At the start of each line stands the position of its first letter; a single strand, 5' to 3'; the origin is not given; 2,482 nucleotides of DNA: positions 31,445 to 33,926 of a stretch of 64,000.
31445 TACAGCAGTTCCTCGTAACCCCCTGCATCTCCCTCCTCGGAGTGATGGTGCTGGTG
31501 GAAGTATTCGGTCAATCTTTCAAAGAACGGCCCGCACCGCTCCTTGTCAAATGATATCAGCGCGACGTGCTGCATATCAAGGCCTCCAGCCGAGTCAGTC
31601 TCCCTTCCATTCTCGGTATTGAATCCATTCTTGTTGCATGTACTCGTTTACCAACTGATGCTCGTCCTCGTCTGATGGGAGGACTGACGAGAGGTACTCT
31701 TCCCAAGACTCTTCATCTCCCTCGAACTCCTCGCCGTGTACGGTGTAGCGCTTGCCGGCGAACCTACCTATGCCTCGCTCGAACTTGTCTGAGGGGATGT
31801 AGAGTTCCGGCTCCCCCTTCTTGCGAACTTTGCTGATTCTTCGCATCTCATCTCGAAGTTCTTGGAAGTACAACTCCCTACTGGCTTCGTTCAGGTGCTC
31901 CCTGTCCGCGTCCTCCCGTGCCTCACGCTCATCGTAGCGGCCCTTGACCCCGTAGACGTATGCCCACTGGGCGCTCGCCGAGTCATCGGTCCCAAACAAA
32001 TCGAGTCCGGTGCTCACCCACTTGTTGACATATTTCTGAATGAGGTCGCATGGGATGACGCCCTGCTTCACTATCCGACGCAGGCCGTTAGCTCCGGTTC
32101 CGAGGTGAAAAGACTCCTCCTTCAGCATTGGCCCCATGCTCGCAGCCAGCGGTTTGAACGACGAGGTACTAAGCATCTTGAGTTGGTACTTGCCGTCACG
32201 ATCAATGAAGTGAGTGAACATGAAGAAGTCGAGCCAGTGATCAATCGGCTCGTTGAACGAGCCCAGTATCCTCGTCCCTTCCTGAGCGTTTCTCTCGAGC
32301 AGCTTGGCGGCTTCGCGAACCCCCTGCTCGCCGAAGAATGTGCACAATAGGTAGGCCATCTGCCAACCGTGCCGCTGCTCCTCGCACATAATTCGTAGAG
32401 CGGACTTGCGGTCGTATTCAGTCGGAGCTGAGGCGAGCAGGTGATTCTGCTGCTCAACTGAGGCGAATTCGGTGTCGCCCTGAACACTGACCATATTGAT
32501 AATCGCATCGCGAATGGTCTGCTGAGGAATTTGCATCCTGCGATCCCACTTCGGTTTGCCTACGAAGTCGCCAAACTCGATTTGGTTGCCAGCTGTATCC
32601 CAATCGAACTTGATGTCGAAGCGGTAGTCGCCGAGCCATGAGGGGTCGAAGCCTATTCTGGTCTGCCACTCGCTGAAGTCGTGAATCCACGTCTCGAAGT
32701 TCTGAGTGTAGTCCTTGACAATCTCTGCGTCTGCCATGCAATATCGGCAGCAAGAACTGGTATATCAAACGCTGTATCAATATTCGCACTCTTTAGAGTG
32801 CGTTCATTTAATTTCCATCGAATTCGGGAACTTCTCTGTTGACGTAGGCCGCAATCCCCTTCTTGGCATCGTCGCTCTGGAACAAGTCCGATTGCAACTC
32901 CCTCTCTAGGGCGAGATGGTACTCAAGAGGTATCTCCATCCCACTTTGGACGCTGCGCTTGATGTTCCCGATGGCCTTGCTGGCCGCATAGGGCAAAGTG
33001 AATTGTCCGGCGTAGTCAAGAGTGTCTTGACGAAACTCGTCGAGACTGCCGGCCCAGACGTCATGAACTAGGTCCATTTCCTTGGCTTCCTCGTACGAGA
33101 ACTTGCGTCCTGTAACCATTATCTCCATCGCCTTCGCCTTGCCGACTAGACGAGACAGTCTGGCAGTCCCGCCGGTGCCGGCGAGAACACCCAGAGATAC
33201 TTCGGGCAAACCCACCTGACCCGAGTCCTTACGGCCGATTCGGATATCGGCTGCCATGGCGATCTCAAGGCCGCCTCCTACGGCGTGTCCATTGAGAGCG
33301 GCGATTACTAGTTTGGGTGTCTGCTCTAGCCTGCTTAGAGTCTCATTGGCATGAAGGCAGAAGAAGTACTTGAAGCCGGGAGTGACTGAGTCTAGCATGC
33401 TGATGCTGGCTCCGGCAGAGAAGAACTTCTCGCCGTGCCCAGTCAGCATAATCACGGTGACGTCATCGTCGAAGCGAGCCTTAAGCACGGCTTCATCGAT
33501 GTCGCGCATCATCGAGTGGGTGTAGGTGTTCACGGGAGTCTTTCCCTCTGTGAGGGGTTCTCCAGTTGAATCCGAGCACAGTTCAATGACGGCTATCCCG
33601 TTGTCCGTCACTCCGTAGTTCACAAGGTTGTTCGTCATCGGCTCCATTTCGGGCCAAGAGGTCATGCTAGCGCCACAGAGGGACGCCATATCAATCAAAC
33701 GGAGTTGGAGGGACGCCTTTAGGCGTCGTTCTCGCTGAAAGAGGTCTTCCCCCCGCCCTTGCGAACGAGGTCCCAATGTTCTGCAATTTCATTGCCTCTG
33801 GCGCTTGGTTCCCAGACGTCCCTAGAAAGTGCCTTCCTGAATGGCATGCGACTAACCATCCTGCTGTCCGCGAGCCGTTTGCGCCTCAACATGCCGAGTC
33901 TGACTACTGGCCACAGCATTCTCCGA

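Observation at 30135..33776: Beta-oxidation-like operon containing a PaaA-type diiron oxygenase and two unassigned small proteins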

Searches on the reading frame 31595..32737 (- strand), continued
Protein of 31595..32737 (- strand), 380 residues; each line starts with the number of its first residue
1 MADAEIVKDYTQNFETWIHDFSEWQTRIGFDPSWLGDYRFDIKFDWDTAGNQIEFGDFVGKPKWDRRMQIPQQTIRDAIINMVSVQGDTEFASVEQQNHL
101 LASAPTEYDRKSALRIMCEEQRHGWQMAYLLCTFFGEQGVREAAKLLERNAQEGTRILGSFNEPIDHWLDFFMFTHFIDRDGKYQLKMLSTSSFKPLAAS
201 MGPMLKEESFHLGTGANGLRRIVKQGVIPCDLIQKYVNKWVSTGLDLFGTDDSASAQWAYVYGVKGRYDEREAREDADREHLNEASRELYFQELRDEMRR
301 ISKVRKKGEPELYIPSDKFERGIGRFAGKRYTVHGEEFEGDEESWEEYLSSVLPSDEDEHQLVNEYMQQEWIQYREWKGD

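Call 61: search_protein_families(library=ncbifam, proteins=[L069:13438-16023:+, L045:15160-16182:+, L083:11191-11988:+, L080:13063-14016:+, L014:3959-4789:+, L014:4796-6226:+], max_evalue=1e-10)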
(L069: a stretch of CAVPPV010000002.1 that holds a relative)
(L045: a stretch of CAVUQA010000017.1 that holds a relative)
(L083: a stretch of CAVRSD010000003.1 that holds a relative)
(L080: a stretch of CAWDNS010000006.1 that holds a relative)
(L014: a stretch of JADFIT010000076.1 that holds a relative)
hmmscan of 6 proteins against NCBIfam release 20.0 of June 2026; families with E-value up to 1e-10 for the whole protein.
L069:13438-16023:+ (861 aa): 13 families
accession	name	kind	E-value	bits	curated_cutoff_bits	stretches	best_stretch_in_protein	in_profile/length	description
TIGR03194.1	4hydrxCoA_A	equivalog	0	1022.4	994.55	2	13-577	3-562/746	4-hydroxybenzoyl-CoA reductase subunit alpha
NF043082.1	XdhA_XDHase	equivalog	6.2e-169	563.6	780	2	7-571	1-572/758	xanthine dehydrogenase subunit XdhA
NF007426.0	PRK09970.1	equivalog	2.1e-164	548.5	916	2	5-572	4-576/761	xanthine dehydrogenase molybdenum-binding subunit XdhA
NF041018.1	glyceraldDH_alpha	equivalog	5.7e-127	425.1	790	2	6-585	2-584/741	glyceraldehyde dehydrogenase subunit alpha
TIGR03196.1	pucD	equivalog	1.2e-125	420.7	783.65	2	6-559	2-557/763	xanthine dehydrogenase subunit D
TIGR03311.1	Se_dep_XDH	equivalog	5.6e-108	362.1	830.45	2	7-550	162-684/848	selenium-dependent xanthine dehydrogenase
NF040766.1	CODH_aero_grp5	exception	4.1e-105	352.7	950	2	6-572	4-581/785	aerobic carbon-monoxide dehydrogenase large subunit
TIGR03313.1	Se_sel_red_Mo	hypoth_equivalog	8.1e-103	344.8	1101.9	3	151-560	353-761/951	molybdopterin-dependent oxidoreductase Mo/Fe-S-binding subunit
NF041671.1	peri_hyde_PaoC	equivalog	5.4e-102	342.5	1180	2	4-584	15-569/735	aldehyde oxidoreductase molybdenum-binding subunit PaoC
NF045668.1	pterin_aldehy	equivalog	1.5e-99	334.4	1100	2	5-545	173-719/905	molybdopterin-dependent aldehyde oxidoreductase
TIGR02416.1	CO_dehy_Mo_lg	equivalog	4.3e-87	293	991.15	2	20-571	6-587/770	aerobic carbon-monoxide dehydrogenase large subunit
TIGR02965.1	xanthine_xdhB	equivalog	6.5e-86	289.1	849.5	2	16-568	10-556/758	xanthine dehydrogenase molybdopterin binding subunit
TIGR02969.1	mam_aldehyde_ox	subfamily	1.2e-47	162.1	1912.3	1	7-553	576-1111/1330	aldehyde oxidase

L045:15160-16182:+ (340 aa): 6 families
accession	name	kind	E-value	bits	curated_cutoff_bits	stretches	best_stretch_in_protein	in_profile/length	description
TIGR03195.1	4hydrxCoA_B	equivalog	2.5e-97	325.8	404.55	1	3-333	2-317/321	4-hydroxybenzoyl-CoA reductase subunit beta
NF043083.1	XdhB_XDHase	equivalog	9e-55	185.8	310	2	163-339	112-287/289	xanthine dehydrogenase subunit XdhB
NF041019.1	glyceraldDH_beta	equivalog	9.6e-53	179.2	350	2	163-334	112-279/280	glyceraldehyde dehydrogenase subunit beta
NF007427.0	PRK09971.1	equivalog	6.2e-51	173.3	287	2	163-338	112-286/292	xanthine dehydrogenase FAD-binding subunit XdhB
TIGR02963.1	xanthine_xdhA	equivalog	2e-32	112.4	467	2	172-331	306-464/468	xanthine dehydrogenase small subunit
TIGR03199.1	pucC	equivalog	4.4e-25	88.5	306.05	1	34-130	12-108/264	xanthine dehydrogenase subunit C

L083:11191-11988:+ (265 aa): 1 family
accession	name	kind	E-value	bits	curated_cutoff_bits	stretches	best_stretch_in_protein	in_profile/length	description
TIGR02428.1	pcaJ_scoB_fam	subfamily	9.8e-14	51.2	243.55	1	23-163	5-146/207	3-oxoacid CoA-transferase subunit B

L080:13063-14016:+ (317 aa): 1 family
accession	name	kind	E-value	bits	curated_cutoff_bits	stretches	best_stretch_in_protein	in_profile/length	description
TIGR02429.1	pcaI_scoA_fam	subfamily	1.1e-12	47.8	128.5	1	21-239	7-218/222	3-oxoacid CoA-transferase subunit A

L014:3959-4789:+ (276 aa): 69 families (the best 25 are shown)
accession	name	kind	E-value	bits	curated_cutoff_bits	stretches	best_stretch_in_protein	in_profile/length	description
NF005803.0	PRK07658.1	equivalog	1.3e-60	205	313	1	19-276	3-257/257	enoyl-CoA hydratase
NF004475.0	PRK05809.1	subfamily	9.2e-56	189.2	394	1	22-276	8-260/260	short-chain-enoyl-CoA hydratase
NF006566.0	PRK09076.1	subfamily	5.5e-55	186.8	286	1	19-274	6-258/260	enoyl-CoA hydratase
NF006007.0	PRK08138.1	subfamily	6.5e-52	176.5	355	1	15-276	5-261/261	enoyl-CoA hydratase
NF005802.0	PRK07657.1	equivalog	1.1e-50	172.6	363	1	26-275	12-259/260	enoyl-CoA hydratase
NF007239.0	PRK09674.1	equivalog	4.1e-50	170.6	371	1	25-276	11-257/257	2,3-dehydroadipyl-CoA hydratase PaaF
NF051848.1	EnCoAHydtEchA19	equivalog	1.4e-48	165.7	400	1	25-276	7-258/258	enoyl-CoA hydratase EchA19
NF004517.0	PRK05862.1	equivalog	1.5e-47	162.2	396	1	24-275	10-256/257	enoyl-CoA hydratase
NF004634.0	PRK05980.1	equivalog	2.9e-42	144.9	375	1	19-274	4-261/263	crotonase/enoyl-CoA hydratase family protein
NF004781.0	PRK06127.1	subfamily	3.1e-41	141.8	291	1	13-276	6-269/269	enoyl-CoA hydratase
NF008363.0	PRK11154.1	equivalog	1.7e-38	132.3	869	1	25-221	13-213/708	fatty acid oxidation complex subunit alpha FadJ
NF042430.2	EnCoAhydt_DpgD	equivalog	3.6e-38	131.5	400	1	22-275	1-257/258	enoyl-CoA-hydratase DpgD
NF005073.0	PRK06495.1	subfamily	1.9e-37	129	296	1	19-276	5-257/257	enoyl-CoA hydratase/isomerase family protein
TIGR02280.1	PaaB1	equivalog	2.3e-36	125.6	345.15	1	24-276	5-256/256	2-(1,2-epoxy-1,2-dihydrophenyl)acetyl-CoA isomerase PaaG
NF004635.0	PRK05981.1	equivalog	1.6e-35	122.9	351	1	20-276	6-266/266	enoyl-CoA hydratase/isomerase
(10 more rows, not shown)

L014:4796-6226:+ (476 aa): 40 families (the best 25 are shown)
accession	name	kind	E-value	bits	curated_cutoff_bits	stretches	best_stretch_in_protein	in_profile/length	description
NF045736.1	PaDhStyDRhodo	equivalog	1.8e-171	570.9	800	1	2-475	2-478/479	phenylacetaldehyde dehydrogenase StyD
NF045735.1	PaDhStyDPseudo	equivalog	1.7e-170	567.9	850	1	2-475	2-482/483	phenylacetaldehyde dehydrogenase StyD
TIGR01804.1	BADH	equivalog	5.7e-170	565.8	668.6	1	6-470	1-467/467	betaine-aldehyde dehydrogenase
NF009725.0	PRK13252.1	equivalog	7.8e-164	545.7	593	1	3-476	7-481/488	betaine-aldehyde dehydrogenase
TIGR02299.1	HpaE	equivalog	4.5e-149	497.1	638.35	1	5-475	3-477/488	5-carboxymethyl-2-hydroxymuconate semialdehyde dehydrogenase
NF010000.0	PRK13473.1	subfamily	2.5e-141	471.6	615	1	1-474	1-472/475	aminobutyraldehyde dehydrogenase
NF007352.0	PRK09847.1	equivalog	4e-141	470.9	850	1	2-476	19-493/495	aldehyde dehydrogenase PuuC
NF050026.1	AcaldDHExaC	equivalog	1.9e-135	452.4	900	1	4-474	17-493/503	acetaldehyde dehydrogenase ExaC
TIGR03216.1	OH_muco_semi_DH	equivalog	5.9e-128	427.5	693.25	1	6-474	4-479/481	2-hydroxymuconic semialdehyde dehydrogenase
NF042993.1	AlphKGSA_gudD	equivalog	3e-126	422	770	1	5-474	6-480/481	alpha-ketoglutaric semialdehyde dehydrogenase GucD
TIGR01780.1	SSADH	subfamily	2.5e-125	418.9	646.35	1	22-470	1-448/448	succinate-semialdehyde dehydrogenase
NF052305.1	DioxValDhHalo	equivalog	7.7e-120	401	750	1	5-473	7-480/483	2,5-dioxovalerate dehydrogenase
NF040648.1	lactal_redase_Meth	equivalog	1.6e-112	376.9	650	1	6-473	2-461/463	lactaldehyde dehydrogenase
TIGR04284.1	aldehy_Rv0768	hypoth_equivalog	2.5e-112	376.3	775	1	5-472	3-476/480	aldehyde dehydrogenase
NF008415.0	PRK11241.1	equivalog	4.6e-110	368.6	828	1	4-474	12-480/482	NADP-dependent succinate-semialdehyde dehydrogenase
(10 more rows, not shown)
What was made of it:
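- Its large subunit passes the equivalog cutoff for 4-hydroxybenzoyl-CoA reductase alpha (1022 bits against 994.55; call 61). The best hits of the bacterial aldehyde dehydrogenase are phenylacetaldehyde dehydrogenases (571 bits, below cutoff; call 61). The Acidobacteriota linkage is to 4-hydroxybenzoyl-CoA reductase, which makes benzoyl-CoA (call 61). A 4-hydroxybenzoyl-CoA reductase is adjacent in Acidobacteriota (call 61).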

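Call 63: search_protein_families(library=pfam, proteins=[L026:8522-9052:+, L015:11101-11784:+, L052:12883-13725:+, L084:12671-12994:+, L043:11933-12277:+, L026:12984-13535:+, L074:6468-7172:+, L007:14727-15782:-, L010:9265-9942:+, L011:11708-12631:+], max_evalue=0.0001)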
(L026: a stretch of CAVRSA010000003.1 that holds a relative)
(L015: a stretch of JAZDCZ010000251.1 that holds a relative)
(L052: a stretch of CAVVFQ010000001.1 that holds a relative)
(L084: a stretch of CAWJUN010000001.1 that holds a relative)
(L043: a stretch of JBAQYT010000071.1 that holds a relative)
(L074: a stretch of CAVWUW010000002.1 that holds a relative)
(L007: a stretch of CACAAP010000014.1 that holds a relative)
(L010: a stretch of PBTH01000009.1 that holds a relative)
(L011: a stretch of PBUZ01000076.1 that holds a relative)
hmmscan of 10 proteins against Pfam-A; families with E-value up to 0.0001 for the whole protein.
L026:8522-9052:+ (176 aa): 1 family
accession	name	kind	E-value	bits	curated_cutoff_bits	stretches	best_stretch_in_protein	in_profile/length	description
PF03167.25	UDG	-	1e-14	55.3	24.3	1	5-142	1-118/141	Uracil DNA glycosylase superfamily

L015:11101-11784:+ (227 aa): 2 families
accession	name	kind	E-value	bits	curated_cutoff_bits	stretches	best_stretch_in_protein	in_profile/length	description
PF03009.23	GDPD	-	1.7e-41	143.4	23.6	1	7-216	1-243/244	Glycerophosphoryl diester phosphodiesterase family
PF13653.12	GDPD_2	-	1.5e-11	44.8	27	1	188-216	2-30/30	Glycerophosphoryl diester phosphodiesterase family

L052:12883-13725:+ (280 aa): 1 family
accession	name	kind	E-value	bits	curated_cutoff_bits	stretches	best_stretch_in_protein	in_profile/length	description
PF04909.20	Amidohydro_2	-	3.7e-32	112.7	26.4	1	65-279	58-288/289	Amidohydrolase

L084:12671-12994:+ (107 aa): 1 family
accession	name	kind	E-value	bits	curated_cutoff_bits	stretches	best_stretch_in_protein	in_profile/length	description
PF00581.25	Rhodanese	-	9.2e-20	71.4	22.2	1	6-98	1-101/102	Rhodanese-like domain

L043:11933-12277:+ (114 aa): 2 families
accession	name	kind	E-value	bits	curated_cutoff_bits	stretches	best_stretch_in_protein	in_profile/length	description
PF03960.21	ArsC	-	1.4e-16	61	24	1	8-112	2-78/79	ArsC family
PF00462.30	Glutaredoxin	-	8.1e-05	23.2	22.9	0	7-49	4-46/60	Glutaredoxin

L026:12984-13535:+ (183 aa): 1 family
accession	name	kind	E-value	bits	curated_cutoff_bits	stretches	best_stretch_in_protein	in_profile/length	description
PF01661.27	Macro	-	5.9e-33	113.8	22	1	24-135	1-118/118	Macro domain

L074:6468-7172:+ (234 aa): 2 families
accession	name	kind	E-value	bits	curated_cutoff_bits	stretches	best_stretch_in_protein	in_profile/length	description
PF17932.6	TetR_C_24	-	3e-19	69.8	26.4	1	108-219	2-114/114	Tetracyclin repressor-like, C-terminal domain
PF00440.29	TetR_N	-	2.4e-13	50.1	24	1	43-85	2-44/47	Bacterial regulatory proteins, tetR family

L007:14727-15782:- (351 aa): 2 families
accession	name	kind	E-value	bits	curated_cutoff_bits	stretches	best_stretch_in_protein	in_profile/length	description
PF00848.25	Ring_hydroxyl_A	-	1.3e-22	81.2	24.9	1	175-349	6-202/208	Ring hydroxylating alpha subunit (catalytic domain)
PF00355.32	Rieske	-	5.8e-15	55.4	20.3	1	36-120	1-83/88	Rieske [2Fe-2S] domain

L010:9265-9942:+ (225 aa): 1 family
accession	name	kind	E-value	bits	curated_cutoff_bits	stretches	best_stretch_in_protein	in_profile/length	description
PF04967.18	HTH_10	-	6.9e-17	61.4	23.1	1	162-213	1-52/53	HTH DNA binding domain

L011:11708-12631:+ (307 aa): 2 families
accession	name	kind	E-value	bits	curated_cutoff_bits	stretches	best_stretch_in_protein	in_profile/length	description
PF00892.27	EamA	-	3.9e-42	144.2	28.2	2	8-138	5-134/135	EamA-like transporter family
PF03151.22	TPT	-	7.9e-06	25.9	30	0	35-238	35-229/291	Triose-phosphate Transporter family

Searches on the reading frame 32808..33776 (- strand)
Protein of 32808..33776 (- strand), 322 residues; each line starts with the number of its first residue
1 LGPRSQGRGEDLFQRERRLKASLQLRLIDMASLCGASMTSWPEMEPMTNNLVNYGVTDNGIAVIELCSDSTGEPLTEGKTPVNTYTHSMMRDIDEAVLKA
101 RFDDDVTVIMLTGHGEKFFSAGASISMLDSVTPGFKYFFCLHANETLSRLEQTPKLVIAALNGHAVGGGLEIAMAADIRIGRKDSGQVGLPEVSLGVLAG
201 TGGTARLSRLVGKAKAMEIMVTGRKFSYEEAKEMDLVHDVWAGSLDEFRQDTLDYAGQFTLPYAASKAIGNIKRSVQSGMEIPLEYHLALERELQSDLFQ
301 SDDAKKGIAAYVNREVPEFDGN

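Call 3: search_protein_families(library=pfam, proteins=[window:32808-33776:-], max_evalue=0.01)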
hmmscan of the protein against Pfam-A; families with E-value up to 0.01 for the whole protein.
window:32808-33776:- (322 aa): 2 families
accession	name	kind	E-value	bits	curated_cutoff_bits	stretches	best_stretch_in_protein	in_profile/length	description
PF00378.25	ECH_1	-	4.6e-46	157.6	27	1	80-321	15-250/251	Enoyl-CoA hydratase/isomerase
PF16113.10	ECH_2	-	2.6e-20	73.6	27.2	1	82-278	12-208/335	Enoyl-CoA hydratase/isomerase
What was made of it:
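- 32808..33665 (-): Crotonase-family enzyme ('ECH-A'), the core conserved partner of the short BoxB. The ORF runs to 33776. Public gene calls start at the residue equivalent to 33647 or 33665. PF00378 E=4.6e-46 (call 3).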

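Call 4: search_protein_families(library=ncbifam, proteins=[window:32808-33776:-], max_evalue=0.01)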
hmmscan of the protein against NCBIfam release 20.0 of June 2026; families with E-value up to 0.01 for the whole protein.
window:32808-33776:- (322 aa): 73 families (the best 25 are shown)
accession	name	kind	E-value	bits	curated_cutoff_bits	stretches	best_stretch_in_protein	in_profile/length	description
NF005803.0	PRK07658.1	equivalog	1.5e-48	165.5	313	1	76-321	16-256/257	enoyl-CoA hydratase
NF006007.0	PRK08138.1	subfamily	4.4e-45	154.1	355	1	83-321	30-260/261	enoyl-CoA hydratase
NF004475.0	PRK05809.1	subfamily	7.5e-45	153.4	394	1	82-320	25-258/260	short-chain-enoyl-CoA hydratase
NF006566.0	PRK09076.1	subfamily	8.5e-44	150.1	286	1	75-319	18-257/260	enoyl-CoA hydratase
NF005802.0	PRK07657.1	equivalog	7e-43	147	363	1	81-321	24-259/260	enoyl-CoA hydratase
NF051848.1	EnCoAHydtEchA19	equivalog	1.1e-42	146.4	400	1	83-321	22-257/258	enoyl-CoA hydratase EchA19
NF004517.0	PRK05862.1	equivalog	1.6e-42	145.8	396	1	82-320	25-255/257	enoyl-CoA hydratase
NF007239.0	PRK09674.1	equivalog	8.6e-38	130.2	371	1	83-321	26-256/257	2,3-dehydroadipyl-CoA hydratase PaaF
NF004781.0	PRK06127.1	subfamily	6.1e-36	124.5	291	1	82-321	32-268/269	enoyl-CoA hydratase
NF008363.0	PRK11154.1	equivalog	1.7e-33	115.7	869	1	80-240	26-188/708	fatty acid oxidation complex subunit alpha FadJ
TIGR02280.1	PaaB1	equivalog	9.5e-33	113.8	345.15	1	82-321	20-255/256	2-(1,2-epoxy-1,2-dihydrophenyl)acetyl-CoA isomerase PaaG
NF004634.0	PRK05980.1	equivalog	1.4e-32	113.1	375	1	99-320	41-261/263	crotonase/enoyl-CoA hydratase family protein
NF042430.2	EnCoAhydt_DpgD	equivalog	5.9e-32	111.1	400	1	84-321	20-257/258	enoyl-CoA-hydratase DpgD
NF004857.0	PRK06210.1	equivalog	6e-31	107.9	341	1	49-321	7-274/275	enoyl-CoA hydratase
NF005864.0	PRK07799.1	equivalog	6.5e-31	107.5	316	1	83-320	30-264/266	crotonase/enoyl-CoA hydratase family protein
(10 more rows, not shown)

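Call 34: search_solved_structures(query=window:32808-33776:-, max_evalue=1e-20)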
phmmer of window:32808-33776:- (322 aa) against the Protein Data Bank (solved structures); distinct sequences matched with E-value up to 1e-20: 34.
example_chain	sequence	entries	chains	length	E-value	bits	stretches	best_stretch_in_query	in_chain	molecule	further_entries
2ppy_A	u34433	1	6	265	9.9e-59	202.1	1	83-321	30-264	Enoyl-CoA hydratase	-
5zai_A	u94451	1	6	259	2e-42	148.6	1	82-321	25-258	3-hydroxypropionyl-coenzyme A dehydratase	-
3pea_A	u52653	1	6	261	4.5e-37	131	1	78-321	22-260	Enoyl-CoA hydratase/isomerase family protein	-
6lvp_A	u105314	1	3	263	1.6e-36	129.2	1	81-321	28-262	Enoyl-CoA hydratase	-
5z7r_A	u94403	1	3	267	4.6e-34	121.1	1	82-315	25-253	Short-chain-enoyl-CoA hydratase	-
7eum_C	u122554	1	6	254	1e-33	120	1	87-314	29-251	Enoyl-CoA hydratase/isomerase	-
28bq_A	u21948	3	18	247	1.3e-32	116.4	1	87-276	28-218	Enoyl-CoA hydratase/isomerase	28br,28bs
9ula_A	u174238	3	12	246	1.4e-32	116.2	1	87-276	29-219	Enoyl-CoA hydratase/isomerase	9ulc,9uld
2pbp_A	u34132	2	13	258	3.3e-32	115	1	82-321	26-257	Enoyl-CoA hydratase subunit I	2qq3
5xzd_A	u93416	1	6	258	9.3e-32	113.5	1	82-319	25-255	Enoyl-CoA hydratase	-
9qwv_A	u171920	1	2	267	1.1e-31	113.3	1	83-320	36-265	Enoyl-CoA hydratase, mitochondrial, putative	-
3kqf_A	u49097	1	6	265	2.5e-31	112.1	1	82-321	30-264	Enoyl-CoA hydratase/isomerase family protein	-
3pzk_A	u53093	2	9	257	1.1e-30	110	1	82-320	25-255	e enoyl-CoA hydratase echA8 | enoyl-CoA hydratase echA8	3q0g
3q0j_A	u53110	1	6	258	1.1e-30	110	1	82-320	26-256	enoyl-CoA hydratase echA8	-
3h81_A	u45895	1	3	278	1.4e-30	109.6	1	82-320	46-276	enoyl-CoA hydratase echA8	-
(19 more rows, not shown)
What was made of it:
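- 32808..33665 (-): Best PDB hit is 2ppy, E=1e-58 (call 34).
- Tried and rejected: Its best hits are ordinary hydratases (calls 4, 34).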
